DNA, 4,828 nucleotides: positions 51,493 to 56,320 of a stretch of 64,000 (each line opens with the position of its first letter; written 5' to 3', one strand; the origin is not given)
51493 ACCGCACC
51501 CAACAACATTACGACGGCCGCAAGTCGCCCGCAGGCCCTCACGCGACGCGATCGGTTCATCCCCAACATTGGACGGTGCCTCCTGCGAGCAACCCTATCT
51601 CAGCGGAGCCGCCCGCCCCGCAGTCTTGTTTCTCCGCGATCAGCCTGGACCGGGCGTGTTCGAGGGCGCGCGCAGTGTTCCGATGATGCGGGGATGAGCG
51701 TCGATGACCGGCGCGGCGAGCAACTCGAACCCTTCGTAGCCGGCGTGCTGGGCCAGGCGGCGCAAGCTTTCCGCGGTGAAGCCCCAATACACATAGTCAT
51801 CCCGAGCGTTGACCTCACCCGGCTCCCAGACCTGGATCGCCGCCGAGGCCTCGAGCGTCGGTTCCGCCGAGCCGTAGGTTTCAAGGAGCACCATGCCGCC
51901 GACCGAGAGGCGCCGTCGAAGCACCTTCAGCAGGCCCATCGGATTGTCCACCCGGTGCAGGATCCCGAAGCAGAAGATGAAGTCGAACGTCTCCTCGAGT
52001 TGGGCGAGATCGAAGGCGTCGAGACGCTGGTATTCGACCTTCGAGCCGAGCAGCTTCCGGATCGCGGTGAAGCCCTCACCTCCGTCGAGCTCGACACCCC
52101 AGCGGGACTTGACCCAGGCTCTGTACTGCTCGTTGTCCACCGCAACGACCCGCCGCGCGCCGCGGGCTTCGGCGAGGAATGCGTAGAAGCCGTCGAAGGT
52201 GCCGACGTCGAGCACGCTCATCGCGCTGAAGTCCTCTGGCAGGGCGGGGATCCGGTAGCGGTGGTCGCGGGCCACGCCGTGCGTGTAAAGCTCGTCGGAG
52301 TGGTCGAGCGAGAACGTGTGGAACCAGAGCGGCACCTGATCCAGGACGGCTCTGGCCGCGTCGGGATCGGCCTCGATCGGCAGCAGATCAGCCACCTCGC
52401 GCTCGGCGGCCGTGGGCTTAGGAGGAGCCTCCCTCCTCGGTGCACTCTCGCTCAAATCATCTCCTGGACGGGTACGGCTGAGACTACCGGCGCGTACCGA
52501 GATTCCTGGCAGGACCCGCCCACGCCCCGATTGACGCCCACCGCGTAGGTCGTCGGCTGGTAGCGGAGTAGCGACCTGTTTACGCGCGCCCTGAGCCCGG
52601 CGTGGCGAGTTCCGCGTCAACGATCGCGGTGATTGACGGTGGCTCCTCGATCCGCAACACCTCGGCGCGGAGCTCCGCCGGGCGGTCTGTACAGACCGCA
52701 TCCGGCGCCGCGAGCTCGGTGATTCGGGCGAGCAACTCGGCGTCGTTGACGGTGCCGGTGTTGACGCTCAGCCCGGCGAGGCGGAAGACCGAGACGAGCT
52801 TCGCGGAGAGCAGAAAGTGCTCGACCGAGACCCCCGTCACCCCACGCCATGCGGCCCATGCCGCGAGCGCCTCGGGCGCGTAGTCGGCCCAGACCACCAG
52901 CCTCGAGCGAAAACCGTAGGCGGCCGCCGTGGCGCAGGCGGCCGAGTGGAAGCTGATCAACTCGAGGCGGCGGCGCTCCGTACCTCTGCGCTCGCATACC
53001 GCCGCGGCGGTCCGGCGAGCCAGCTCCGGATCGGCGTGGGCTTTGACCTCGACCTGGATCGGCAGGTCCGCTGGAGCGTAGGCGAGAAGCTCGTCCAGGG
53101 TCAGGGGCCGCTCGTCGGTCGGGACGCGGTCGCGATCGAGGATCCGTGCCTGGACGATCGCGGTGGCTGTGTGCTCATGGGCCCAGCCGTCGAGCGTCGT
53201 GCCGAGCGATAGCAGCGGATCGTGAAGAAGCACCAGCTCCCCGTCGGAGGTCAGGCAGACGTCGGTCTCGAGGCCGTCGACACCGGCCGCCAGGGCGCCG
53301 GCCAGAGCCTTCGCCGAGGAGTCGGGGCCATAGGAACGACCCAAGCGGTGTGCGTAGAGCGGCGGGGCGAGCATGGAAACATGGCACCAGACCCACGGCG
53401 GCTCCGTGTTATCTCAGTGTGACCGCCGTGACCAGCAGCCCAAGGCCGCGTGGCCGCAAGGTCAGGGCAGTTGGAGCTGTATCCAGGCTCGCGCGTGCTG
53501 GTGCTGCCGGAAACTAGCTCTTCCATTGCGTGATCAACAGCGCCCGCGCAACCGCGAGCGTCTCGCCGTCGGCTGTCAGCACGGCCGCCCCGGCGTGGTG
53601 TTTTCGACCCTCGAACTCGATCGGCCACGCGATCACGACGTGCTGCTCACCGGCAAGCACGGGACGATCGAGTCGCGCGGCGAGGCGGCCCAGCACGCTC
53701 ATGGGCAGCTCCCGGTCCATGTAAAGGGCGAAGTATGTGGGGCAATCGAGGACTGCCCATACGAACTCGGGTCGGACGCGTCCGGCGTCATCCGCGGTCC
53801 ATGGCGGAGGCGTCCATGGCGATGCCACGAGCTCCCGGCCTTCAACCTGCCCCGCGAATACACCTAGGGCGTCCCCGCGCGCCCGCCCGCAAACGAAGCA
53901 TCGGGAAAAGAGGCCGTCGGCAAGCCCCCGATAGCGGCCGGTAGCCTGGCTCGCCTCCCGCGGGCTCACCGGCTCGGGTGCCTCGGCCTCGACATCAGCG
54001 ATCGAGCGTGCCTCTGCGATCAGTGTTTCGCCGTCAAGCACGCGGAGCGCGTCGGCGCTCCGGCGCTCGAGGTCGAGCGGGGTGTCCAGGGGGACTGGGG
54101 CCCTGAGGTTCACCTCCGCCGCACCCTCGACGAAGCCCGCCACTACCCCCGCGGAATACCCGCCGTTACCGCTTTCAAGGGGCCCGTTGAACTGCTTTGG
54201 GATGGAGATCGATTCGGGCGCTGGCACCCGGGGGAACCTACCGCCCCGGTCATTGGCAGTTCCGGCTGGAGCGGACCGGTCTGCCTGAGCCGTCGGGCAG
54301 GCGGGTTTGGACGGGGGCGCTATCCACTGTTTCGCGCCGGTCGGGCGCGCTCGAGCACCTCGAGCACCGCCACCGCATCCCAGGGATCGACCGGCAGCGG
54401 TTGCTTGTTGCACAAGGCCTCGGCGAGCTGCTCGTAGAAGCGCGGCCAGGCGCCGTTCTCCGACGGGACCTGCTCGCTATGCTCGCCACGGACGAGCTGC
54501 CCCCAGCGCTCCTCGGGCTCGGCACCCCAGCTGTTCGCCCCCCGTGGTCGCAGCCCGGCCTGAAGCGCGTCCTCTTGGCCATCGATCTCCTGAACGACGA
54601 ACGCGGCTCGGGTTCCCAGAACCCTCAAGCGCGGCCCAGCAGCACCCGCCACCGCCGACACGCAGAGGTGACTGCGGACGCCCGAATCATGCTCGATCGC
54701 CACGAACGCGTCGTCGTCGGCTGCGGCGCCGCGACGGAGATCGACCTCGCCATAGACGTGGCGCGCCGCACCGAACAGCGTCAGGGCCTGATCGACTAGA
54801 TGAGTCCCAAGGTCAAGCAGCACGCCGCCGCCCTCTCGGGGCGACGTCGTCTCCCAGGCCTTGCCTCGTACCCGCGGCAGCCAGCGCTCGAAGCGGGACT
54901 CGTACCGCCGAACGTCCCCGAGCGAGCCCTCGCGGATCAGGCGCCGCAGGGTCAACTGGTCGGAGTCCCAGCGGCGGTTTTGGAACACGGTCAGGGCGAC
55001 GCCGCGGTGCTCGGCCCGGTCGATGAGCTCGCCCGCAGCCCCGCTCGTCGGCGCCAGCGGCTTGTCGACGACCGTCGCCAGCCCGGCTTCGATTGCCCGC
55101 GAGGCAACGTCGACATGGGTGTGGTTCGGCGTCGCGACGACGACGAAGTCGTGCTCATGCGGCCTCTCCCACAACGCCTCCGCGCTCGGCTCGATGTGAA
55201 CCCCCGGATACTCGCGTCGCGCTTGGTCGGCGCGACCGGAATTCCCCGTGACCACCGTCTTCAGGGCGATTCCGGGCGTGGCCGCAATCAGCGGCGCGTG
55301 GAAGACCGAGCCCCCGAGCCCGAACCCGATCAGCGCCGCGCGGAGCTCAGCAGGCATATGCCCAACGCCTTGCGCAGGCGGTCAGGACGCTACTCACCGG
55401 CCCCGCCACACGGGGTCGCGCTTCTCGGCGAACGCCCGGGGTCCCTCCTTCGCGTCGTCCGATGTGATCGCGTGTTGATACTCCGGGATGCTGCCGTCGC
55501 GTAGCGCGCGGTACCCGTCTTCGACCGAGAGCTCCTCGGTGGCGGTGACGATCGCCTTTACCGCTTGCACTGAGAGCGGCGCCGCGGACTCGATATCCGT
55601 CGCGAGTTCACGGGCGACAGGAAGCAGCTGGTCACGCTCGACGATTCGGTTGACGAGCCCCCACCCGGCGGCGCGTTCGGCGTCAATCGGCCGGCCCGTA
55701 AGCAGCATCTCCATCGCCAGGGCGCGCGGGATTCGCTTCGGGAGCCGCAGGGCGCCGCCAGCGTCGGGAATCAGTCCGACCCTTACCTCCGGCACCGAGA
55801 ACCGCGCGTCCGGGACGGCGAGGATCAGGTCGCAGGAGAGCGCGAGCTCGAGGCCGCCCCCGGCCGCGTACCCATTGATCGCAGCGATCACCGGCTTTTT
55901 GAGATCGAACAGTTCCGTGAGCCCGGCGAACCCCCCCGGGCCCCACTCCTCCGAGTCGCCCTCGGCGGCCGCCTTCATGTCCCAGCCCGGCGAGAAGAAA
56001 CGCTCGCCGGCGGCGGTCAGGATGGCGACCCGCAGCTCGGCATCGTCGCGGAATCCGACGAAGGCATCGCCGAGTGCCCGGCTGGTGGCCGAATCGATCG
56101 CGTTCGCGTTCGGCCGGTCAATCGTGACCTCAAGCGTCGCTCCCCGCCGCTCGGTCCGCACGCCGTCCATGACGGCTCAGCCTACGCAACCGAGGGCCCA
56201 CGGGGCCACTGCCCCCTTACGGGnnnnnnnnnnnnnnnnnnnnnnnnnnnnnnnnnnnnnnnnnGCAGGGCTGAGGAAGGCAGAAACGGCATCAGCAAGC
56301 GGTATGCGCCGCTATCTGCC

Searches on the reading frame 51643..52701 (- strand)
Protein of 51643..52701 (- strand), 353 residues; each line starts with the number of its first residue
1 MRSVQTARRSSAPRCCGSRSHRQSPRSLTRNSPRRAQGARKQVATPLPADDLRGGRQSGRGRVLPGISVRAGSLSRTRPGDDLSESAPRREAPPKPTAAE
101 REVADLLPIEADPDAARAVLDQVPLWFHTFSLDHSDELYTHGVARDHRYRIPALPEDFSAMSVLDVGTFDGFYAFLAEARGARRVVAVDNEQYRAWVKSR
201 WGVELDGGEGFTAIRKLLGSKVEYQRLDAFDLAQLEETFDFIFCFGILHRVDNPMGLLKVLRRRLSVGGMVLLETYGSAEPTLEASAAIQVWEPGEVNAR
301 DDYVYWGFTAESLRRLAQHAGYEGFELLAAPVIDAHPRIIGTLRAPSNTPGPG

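Call 21: search_protein_families(library=pfam, proteins=[window:51643-52701:-], max_evalue=0.01)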
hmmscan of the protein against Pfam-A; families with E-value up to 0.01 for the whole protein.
window:51643-52701:- (353 aa): 7 families
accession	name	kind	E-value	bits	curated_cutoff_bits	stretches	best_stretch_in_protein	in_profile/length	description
PF13489.12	Methyltransf_23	-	1e-13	51.8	27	1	153-323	16-160/164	Methyltransferase domain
PF08003.17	Methyltransf_9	-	8.6e-09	35.2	23.8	1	157-277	113-221/315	Protein of unknown function (DUF1698)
PF08241.18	Methyltransf_11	-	1.9e-08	35.3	21.2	1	164-272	1-94/95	Methyltransferase domain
PF13649.12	Methyltransf_25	-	1.5e-06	29.2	27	1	163-269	1-97/97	Methyltransferase domain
PF13847.12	Methyltransf_31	-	2.4e-06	27.7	27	1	220-281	54-117/145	Methyltransferase domain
PF08242.18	Methyltransf_12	-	2e-05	25.6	30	1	221-271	50-98/98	Methyltransferase domain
PF05219.18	DREV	-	0.0023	17.5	26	1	220-273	133-186/265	DREV methyltransferase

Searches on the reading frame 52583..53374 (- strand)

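Call 21: search_protein_families(library=pfam, proteins=[window:52583-53374:-], max_evalue=0.01)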
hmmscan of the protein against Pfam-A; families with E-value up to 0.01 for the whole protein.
window:52583-53374:- (264 aa): 2 families
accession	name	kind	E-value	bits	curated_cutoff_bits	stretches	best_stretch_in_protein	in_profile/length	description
PF03009.23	GDPD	-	1.2e-21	78.4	23.6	1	9-233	1-243/244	Glycerophosphoryl diester phosphodiesterase family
PF22739.2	NA-iREase3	-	0.0075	17.3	27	0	103-186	29-111/118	NACHT-associated inactive Restriction Endonuclease 2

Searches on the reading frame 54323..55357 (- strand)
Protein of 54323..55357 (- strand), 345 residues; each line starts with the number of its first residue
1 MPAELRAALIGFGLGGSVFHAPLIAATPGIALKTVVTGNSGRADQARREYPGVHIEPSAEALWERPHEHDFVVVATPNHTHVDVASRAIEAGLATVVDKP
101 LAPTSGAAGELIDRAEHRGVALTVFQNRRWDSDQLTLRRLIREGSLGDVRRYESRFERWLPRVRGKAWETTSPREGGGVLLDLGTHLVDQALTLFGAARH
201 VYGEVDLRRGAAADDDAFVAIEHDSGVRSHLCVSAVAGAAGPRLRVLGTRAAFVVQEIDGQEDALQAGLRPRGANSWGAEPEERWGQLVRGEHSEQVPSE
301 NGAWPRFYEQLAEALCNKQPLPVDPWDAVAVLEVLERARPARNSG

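Call 21: search_protein_families(library=pfam, proteins=[window:54323-55357:-], max_evalue=0.01)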
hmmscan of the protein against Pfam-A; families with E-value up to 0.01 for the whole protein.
window:54323-55357:- (345 aa): 3 families
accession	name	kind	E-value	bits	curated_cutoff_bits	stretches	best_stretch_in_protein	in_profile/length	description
PF02894.22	GFO_IDH_MocA_C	-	7.9e-28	98.2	22.9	1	138-344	1-212/218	Oxidoreductase family, C-terminal alpha/beta domain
PF22725.1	GFO_IDH_MocA_C3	-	4.4e-26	91.7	27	1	136-253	3-123/124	GFO/IDH/MocA C-terminal domain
PF01408.29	GFO_IDH_MocA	-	1.4e-18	68.1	24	1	6-124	2-118/120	Oxidoreductase family, NAD-binding Rossmann fold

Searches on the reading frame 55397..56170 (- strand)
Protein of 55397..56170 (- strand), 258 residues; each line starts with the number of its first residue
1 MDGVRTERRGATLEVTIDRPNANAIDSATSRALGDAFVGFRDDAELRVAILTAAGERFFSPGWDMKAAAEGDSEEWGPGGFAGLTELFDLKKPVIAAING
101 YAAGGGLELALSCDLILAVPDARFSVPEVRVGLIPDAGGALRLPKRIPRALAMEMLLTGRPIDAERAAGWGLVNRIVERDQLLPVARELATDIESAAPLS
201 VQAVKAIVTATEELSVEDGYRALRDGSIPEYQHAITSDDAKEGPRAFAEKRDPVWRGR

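Call 21: search_protein_families(library=pfam, proteins=[window:55397-56170:-], max_evalue=0.01)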
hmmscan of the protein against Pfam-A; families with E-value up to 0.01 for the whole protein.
window:55397-56170:- (258 aa): 3 families
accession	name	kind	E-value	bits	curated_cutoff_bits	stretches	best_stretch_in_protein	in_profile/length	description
PF00378.25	ECH_1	-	1.3e-63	215.1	27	1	10-257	4-250/251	Enoyl-CoA hydratase/isomerase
PF16113.10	ECH_2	-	2.6e-26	93.4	27.2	1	15-212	4-203/335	Enoyl-CoA hydratase/isomerase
PF01343.23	Peptidase_S49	-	0.0035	17.7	24.9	0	88-122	3-37/154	Peptidase family S49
